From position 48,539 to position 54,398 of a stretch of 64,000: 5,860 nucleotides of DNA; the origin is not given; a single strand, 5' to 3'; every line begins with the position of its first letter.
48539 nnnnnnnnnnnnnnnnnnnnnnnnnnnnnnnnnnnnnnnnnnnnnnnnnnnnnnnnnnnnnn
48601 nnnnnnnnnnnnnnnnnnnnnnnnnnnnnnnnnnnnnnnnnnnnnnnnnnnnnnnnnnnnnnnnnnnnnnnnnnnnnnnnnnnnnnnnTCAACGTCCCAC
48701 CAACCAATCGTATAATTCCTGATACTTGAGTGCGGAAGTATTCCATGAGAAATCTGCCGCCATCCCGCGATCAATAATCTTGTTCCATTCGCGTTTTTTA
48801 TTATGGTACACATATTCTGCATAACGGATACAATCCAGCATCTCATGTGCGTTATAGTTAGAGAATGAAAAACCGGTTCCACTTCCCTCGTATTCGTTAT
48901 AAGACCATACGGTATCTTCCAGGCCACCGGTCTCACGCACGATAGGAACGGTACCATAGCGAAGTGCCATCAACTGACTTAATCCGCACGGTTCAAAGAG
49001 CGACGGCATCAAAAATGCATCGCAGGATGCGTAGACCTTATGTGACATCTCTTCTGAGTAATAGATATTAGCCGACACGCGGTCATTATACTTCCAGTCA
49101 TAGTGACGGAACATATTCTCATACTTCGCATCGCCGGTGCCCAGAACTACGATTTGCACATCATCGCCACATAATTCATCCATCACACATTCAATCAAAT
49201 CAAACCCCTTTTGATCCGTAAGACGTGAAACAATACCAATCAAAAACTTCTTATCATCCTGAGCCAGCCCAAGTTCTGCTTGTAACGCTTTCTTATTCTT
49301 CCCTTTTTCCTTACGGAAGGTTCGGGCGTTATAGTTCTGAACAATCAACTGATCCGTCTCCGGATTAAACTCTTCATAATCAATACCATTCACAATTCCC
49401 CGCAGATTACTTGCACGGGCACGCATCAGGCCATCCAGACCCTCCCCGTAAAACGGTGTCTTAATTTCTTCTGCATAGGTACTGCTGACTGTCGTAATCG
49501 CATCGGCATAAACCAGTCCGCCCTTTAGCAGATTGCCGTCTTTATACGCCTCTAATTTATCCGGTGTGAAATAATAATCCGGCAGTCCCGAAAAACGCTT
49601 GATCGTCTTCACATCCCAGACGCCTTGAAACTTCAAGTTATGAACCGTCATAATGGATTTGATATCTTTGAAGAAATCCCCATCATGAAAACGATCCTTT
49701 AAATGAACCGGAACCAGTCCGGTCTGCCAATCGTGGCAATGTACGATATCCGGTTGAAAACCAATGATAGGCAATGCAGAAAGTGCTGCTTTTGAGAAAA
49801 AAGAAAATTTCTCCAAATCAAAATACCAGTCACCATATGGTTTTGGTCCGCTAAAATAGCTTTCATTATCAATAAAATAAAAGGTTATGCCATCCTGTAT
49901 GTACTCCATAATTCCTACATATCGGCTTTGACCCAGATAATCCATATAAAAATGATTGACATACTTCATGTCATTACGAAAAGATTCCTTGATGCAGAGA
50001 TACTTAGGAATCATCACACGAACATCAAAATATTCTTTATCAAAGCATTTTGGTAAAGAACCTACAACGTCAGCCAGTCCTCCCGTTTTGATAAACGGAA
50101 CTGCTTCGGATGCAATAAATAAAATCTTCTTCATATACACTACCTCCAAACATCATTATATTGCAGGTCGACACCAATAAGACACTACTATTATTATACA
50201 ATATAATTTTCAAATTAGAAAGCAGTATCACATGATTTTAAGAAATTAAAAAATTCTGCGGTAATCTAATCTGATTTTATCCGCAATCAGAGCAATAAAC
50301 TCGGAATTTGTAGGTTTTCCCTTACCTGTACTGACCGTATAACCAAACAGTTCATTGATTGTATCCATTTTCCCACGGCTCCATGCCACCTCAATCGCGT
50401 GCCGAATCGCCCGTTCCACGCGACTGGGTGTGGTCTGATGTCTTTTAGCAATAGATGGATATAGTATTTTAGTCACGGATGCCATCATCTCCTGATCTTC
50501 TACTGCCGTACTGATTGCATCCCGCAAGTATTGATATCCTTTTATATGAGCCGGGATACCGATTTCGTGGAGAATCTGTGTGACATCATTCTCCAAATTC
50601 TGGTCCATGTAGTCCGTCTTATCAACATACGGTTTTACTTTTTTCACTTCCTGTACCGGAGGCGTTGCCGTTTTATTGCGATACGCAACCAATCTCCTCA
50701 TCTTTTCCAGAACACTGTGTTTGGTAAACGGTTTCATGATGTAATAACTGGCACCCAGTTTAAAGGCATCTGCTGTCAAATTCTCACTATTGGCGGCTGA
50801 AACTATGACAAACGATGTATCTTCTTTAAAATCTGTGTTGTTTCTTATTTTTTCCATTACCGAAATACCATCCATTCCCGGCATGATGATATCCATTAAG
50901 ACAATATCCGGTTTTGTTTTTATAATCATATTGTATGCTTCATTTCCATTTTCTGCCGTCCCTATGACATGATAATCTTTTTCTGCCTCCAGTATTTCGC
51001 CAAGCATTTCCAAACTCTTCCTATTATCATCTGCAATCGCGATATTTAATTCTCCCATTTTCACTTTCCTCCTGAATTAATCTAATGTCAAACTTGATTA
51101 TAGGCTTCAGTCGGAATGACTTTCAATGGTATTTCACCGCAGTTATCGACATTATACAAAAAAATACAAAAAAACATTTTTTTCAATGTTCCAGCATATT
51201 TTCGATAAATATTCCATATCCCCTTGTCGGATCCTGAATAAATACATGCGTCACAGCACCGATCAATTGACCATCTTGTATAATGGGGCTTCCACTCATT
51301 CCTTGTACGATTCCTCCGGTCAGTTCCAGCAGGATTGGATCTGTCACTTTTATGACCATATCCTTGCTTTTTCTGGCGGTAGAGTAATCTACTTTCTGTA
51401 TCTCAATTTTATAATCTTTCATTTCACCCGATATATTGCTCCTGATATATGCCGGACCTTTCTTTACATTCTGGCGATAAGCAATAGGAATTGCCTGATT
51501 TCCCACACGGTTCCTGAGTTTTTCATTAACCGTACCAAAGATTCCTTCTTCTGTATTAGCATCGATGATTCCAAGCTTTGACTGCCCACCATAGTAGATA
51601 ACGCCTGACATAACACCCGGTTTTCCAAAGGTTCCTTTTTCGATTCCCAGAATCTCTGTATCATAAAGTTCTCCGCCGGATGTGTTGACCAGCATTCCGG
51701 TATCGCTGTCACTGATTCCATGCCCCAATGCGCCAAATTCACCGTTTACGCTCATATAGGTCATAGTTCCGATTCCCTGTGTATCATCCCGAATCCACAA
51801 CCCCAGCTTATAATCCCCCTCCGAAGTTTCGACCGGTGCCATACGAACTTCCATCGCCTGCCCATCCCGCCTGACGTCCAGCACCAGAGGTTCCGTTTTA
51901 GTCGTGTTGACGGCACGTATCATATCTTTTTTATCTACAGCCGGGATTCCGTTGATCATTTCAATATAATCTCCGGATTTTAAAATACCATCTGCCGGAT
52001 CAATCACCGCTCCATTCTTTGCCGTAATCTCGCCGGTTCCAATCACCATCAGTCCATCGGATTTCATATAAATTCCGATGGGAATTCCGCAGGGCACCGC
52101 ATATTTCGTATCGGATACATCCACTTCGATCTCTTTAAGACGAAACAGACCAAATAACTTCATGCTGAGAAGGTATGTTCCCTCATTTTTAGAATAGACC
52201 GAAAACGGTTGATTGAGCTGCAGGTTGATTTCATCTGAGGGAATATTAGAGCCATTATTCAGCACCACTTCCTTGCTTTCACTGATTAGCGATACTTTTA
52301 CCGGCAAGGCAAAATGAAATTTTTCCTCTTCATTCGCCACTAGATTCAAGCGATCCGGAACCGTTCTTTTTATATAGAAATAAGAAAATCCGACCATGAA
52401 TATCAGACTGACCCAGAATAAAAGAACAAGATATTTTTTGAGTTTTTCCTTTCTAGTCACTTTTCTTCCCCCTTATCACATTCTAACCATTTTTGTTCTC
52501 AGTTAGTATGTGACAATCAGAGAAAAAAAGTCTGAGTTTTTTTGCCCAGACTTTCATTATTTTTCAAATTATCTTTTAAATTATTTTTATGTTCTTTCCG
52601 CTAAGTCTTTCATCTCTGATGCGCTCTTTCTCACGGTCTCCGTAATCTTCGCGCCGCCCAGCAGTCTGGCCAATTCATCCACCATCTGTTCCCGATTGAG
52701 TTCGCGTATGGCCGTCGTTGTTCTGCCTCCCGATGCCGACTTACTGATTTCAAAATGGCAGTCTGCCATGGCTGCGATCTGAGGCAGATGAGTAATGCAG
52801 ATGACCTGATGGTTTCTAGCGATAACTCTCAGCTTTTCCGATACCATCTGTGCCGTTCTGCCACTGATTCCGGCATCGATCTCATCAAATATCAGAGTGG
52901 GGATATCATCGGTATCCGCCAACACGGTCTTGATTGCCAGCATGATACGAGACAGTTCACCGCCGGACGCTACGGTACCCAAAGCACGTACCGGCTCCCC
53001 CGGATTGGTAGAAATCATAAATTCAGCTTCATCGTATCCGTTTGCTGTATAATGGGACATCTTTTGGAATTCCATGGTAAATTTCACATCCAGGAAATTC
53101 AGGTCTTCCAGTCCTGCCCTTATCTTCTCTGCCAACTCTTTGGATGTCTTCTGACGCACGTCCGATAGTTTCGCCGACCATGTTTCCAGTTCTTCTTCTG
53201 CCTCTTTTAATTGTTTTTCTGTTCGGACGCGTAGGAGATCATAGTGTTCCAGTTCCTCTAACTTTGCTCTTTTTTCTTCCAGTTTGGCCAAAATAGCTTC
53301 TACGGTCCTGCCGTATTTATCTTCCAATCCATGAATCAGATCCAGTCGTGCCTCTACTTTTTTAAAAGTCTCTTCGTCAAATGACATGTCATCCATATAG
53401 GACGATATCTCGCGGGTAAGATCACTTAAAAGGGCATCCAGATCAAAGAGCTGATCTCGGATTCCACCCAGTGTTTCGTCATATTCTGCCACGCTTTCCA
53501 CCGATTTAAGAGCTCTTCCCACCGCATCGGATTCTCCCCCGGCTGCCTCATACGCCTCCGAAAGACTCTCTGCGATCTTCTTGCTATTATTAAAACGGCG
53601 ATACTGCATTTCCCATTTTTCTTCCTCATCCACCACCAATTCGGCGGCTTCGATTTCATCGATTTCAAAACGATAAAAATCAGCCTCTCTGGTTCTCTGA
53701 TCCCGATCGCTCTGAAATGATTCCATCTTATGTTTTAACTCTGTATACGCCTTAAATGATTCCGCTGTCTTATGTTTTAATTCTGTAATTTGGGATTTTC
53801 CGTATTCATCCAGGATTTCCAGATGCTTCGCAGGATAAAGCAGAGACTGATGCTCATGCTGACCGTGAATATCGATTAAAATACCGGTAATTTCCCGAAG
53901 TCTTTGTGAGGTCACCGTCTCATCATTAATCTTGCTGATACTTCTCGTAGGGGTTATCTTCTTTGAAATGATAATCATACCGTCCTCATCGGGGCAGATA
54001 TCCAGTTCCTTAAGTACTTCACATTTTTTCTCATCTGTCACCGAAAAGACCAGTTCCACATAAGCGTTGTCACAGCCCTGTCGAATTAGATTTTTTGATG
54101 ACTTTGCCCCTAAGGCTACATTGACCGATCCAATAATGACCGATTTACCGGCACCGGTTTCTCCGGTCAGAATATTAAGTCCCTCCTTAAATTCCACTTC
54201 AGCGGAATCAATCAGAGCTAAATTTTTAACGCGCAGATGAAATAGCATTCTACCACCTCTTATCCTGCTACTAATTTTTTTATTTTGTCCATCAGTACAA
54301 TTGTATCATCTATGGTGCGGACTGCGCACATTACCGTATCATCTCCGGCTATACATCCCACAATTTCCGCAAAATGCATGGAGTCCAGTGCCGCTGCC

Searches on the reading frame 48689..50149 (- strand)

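Call 27: search_protein_families(library=pfam, proteins=[window:48689-50149:-])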
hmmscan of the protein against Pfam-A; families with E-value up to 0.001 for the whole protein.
window:48689-50149:- (486 aa): 5 families
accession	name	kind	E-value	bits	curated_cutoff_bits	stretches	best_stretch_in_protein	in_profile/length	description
PF08323.17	Glyco_transf_5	-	4e-82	276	22.7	1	8-243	1-238/239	Starch synthase catalytic domain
PF00534.26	Glycos_transf_1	-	7.1e-15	55.4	26.4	1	297-444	11-155/172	Glycosyl transferases group 1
PF13692.12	Glyco_trans_1_4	-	1.2e-09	39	27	1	303-438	3-133/142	Glycosyl transferases group 1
PF13439.12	Glyco_transf_4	-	3e-05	24.5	28.5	1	120-231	59-150/170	Glycosyltransferase Family 4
PF20706.3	GT4-conflict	-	0.00062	19.3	26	0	300-416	196-322/385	Family 4 Glycosyltransferase in conflict systems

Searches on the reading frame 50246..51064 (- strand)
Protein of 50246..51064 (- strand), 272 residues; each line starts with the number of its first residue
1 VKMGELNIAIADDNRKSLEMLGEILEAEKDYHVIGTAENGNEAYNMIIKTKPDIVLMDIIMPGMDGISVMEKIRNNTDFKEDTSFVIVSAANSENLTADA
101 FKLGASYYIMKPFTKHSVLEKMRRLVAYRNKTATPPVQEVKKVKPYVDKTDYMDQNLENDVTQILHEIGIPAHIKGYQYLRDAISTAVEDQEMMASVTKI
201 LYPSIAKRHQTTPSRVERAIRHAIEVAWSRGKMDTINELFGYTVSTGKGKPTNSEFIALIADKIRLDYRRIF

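Call 27: search_protein_families(library=pfam, proteins=[window:50246-51064:-])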
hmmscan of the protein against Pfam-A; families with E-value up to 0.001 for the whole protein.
window:50246-51064:- (272 aa): 2 families
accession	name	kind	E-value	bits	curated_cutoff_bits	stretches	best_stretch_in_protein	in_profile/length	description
PF08769.17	Spo0A_C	-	1.1e-45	154.4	25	1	161-264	1-104/104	Sporulation initiation factor Spo0A C terminal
PF00072.30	Response_reg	-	8.1e-26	90.8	30.2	1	8-121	1-109/111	Response regulator receiver domain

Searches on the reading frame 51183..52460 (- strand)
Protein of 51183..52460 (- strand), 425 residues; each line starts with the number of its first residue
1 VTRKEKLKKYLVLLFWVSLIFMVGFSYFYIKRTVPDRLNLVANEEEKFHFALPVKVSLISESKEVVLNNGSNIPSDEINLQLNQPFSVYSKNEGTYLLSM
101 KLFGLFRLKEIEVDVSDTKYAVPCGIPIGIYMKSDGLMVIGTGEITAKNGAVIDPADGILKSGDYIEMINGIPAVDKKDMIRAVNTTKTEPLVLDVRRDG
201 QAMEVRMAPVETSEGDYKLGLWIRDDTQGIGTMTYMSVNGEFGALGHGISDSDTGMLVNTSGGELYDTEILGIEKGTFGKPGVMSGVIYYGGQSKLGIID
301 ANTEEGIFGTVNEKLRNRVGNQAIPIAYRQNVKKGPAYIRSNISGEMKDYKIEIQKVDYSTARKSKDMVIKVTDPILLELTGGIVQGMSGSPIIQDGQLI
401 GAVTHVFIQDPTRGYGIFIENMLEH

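Call 27: search_protein_families(library=pfam, proteins=[window:51183-52460:-])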
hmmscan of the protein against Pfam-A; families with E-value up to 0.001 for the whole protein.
window:51183-52460:- (425 aa): 1 family
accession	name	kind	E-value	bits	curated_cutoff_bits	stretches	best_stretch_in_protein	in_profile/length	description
PF05580.18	Peptidase_S55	-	8.2e-83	278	25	1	216-423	2-210/210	SpoIVB peptidase S55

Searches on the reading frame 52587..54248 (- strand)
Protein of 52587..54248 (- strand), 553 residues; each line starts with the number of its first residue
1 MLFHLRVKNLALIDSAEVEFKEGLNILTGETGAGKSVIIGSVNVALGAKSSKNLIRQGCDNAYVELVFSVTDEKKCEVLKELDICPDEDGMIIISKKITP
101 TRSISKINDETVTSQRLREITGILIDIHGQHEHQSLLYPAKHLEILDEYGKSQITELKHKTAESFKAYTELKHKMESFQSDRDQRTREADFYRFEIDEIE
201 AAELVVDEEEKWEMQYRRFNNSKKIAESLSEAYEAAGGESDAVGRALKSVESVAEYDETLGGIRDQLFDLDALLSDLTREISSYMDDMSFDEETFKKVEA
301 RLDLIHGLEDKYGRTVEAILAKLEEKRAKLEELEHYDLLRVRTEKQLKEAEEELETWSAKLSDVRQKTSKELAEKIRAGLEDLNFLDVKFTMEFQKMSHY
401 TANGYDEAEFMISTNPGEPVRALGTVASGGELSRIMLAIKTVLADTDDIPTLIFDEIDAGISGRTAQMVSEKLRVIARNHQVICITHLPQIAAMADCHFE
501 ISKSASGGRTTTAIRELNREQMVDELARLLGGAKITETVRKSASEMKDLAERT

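Call 27: search_protein_families(library=pfam, proteins=[window:52587-54248:-])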
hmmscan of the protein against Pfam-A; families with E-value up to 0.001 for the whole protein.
window:52587-54248:- (553 aa): 3 families
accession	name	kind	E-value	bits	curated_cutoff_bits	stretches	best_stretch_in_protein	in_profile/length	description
PF02463.25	SMC_N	-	4e-17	62.8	40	1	5-504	5-214/220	RecF/RecN/SMC N terminal domain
PF13476.12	AAA_23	-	4.3e-11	44.3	27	1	5-209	2-176/201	AAA domain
PF13175.12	AAA_15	-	2.4e-07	31.2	32.1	1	4-492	5-374/374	AAA ATPase domain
